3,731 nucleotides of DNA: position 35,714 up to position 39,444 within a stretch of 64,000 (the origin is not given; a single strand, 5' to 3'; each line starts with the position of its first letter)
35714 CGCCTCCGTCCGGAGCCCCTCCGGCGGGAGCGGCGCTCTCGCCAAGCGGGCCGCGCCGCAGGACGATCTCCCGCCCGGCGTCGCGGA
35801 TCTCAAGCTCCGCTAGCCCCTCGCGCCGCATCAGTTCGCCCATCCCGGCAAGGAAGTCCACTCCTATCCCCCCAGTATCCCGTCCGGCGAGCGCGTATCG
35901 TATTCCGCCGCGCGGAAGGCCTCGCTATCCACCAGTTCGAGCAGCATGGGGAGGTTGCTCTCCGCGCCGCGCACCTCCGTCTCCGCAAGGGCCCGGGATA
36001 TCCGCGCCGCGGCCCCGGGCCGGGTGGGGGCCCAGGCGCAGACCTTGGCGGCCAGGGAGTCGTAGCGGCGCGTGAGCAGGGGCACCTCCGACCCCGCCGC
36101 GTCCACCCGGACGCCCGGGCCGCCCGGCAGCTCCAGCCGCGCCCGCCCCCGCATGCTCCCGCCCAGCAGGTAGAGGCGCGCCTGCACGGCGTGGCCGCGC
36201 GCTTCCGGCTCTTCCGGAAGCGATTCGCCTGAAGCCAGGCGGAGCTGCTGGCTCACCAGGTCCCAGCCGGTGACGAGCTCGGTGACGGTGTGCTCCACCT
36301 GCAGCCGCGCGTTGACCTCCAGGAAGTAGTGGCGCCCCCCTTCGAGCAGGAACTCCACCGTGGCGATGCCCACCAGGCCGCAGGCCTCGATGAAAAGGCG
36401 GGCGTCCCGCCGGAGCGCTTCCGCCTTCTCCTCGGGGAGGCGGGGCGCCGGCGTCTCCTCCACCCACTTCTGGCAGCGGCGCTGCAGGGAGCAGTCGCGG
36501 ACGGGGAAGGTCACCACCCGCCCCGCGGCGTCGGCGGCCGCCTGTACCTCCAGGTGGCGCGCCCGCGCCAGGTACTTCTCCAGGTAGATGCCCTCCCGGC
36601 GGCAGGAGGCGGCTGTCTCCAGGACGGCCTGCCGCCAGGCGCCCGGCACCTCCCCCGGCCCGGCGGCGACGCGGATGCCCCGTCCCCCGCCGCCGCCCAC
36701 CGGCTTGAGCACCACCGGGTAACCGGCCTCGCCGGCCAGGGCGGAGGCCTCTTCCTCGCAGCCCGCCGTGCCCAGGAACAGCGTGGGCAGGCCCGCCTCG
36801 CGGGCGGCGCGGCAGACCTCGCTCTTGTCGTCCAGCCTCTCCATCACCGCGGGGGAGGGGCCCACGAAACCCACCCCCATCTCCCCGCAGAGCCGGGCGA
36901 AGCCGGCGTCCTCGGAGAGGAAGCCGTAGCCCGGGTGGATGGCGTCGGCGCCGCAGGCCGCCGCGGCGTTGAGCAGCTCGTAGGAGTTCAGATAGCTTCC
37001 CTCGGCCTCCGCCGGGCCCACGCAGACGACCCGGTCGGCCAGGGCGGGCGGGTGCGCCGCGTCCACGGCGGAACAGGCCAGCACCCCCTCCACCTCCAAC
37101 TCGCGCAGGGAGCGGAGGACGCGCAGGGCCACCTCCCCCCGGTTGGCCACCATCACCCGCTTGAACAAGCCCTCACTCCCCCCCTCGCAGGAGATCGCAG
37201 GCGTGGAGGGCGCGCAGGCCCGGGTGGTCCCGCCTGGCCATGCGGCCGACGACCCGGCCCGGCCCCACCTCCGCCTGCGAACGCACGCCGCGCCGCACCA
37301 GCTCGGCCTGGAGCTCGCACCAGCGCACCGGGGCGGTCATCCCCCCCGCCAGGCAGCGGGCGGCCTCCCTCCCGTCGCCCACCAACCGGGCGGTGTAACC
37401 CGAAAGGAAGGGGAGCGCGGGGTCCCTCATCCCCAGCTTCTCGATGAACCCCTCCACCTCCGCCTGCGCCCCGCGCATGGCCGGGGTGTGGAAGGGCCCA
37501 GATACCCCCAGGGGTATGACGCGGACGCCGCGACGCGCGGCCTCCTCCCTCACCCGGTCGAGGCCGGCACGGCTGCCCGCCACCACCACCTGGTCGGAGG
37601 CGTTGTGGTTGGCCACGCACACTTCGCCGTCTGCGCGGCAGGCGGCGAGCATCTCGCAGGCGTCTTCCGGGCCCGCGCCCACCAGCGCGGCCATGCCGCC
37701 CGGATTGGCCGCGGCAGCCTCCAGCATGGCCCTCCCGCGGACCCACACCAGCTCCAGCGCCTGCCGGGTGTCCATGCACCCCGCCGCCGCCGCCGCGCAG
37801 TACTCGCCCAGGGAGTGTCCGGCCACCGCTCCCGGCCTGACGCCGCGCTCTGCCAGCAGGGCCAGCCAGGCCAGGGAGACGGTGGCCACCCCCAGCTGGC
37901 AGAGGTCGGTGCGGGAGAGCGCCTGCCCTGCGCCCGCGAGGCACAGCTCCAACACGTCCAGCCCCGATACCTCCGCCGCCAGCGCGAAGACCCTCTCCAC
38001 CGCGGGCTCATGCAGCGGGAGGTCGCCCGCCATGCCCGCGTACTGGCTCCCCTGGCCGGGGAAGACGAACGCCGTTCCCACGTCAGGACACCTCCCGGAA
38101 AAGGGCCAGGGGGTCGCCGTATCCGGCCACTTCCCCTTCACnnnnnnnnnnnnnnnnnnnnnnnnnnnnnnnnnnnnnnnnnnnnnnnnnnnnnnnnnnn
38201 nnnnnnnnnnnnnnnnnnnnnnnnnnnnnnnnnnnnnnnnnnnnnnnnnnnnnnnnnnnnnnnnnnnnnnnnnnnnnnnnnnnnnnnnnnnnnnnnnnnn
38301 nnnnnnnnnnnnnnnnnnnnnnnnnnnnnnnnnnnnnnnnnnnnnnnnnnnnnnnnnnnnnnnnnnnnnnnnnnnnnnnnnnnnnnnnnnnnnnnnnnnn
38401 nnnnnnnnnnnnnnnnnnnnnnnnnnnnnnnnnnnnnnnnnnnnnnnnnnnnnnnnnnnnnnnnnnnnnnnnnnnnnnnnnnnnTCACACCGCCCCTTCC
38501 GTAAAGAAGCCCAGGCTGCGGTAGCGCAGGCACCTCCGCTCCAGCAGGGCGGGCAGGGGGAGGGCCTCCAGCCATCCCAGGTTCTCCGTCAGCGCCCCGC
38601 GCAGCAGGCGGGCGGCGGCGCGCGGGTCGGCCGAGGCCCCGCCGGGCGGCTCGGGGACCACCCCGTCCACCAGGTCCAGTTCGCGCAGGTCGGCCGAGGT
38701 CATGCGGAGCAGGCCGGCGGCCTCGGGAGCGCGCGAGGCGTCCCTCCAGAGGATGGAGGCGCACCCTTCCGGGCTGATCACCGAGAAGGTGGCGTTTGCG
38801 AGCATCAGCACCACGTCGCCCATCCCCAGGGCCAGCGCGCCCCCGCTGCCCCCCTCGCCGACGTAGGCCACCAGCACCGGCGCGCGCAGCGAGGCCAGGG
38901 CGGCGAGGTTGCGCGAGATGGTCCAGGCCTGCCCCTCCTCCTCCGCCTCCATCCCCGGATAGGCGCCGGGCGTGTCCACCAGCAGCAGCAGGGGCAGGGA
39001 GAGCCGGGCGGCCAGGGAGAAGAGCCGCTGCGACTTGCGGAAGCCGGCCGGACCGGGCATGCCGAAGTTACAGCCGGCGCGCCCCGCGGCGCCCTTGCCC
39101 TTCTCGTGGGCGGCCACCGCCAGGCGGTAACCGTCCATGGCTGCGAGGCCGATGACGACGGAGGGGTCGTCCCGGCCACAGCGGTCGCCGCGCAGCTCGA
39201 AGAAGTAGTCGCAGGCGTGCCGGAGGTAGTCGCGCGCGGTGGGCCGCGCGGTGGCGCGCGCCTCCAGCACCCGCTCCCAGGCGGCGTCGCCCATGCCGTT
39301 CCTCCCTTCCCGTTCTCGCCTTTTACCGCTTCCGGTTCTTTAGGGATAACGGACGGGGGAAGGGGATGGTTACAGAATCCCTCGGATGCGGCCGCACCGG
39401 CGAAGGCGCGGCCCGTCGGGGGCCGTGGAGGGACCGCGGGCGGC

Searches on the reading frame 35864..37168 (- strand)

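Call 7: search_protein_families(library=pfam, proteins=[window:35864-37168:-], max_evalue=0.01)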
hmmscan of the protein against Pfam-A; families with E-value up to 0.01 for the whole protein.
window:35864-37168:- (434 aa): 5 families
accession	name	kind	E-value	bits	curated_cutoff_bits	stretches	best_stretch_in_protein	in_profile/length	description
PF02786.22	CPSase_L_D2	-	1.4e-52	178.7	19.8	1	114-319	1-210/211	Carbamoyl-phosphate synthase L chain, ATP binding domain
PF00289.28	Biotin_carb_N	-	3.9e-34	117.9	25.5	1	1-109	1-110/110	Biotin carboxylase, N-terminal domain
PF02785.25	Biotin_carb_C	-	3.5e-19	69.3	32.4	1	344-426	22-104/108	Biotin carboxylase C-terminal domain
PF02222.28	ATP-grasp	-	5.9e-10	39.5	27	1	123-288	4-162/179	ATP-grasp domain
PF02655.19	ATP-grasp_3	-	2.4e-06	28.2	23.2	1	114-290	3-158/160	ATP-grasp domain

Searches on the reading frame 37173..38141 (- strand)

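Call 7: search_protein_families(library=pfam, proteins=[window:37173-38141:-], max_evalue=0.01)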
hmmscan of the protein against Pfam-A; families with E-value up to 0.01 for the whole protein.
window:37173-38141:- (322 aa): 1 family
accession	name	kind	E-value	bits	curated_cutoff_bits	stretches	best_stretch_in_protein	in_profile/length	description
PF00698.26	Acyl_transf_1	-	2.8e-37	129.3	32.7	1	25-294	2-267/319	Acyl transferase domain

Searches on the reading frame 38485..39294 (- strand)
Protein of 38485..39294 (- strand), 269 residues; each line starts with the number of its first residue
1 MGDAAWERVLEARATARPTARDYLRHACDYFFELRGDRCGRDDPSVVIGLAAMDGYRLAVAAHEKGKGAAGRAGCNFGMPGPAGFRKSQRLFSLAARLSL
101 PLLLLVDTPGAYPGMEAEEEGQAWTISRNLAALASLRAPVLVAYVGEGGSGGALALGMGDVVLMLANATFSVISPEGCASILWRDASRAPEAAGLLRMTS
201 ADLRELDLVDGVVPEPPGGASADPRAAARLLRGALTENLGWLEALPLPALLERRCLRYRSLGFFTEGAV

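Call 7: search_protein_families(library=pfam, proteins=[window:38485-39294:-], max_evalue=0.01)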
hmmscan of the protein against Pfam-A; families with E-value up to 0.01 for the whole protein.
window:38485-39294:- (269 aa): 2 families
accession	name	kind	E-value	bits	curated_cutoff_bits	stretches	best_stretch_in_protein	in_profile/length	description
PF03255.19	ACCA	-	5.6e-94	315.2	23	1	5-262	53-310/310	Acetyl co-enzyme A carboxylase carboxyltransferase-like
PF01039.27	Carboxyl_trans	-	4.2e-17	62.4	22.3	1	44-201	282-429/493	Carboxyl transferase domain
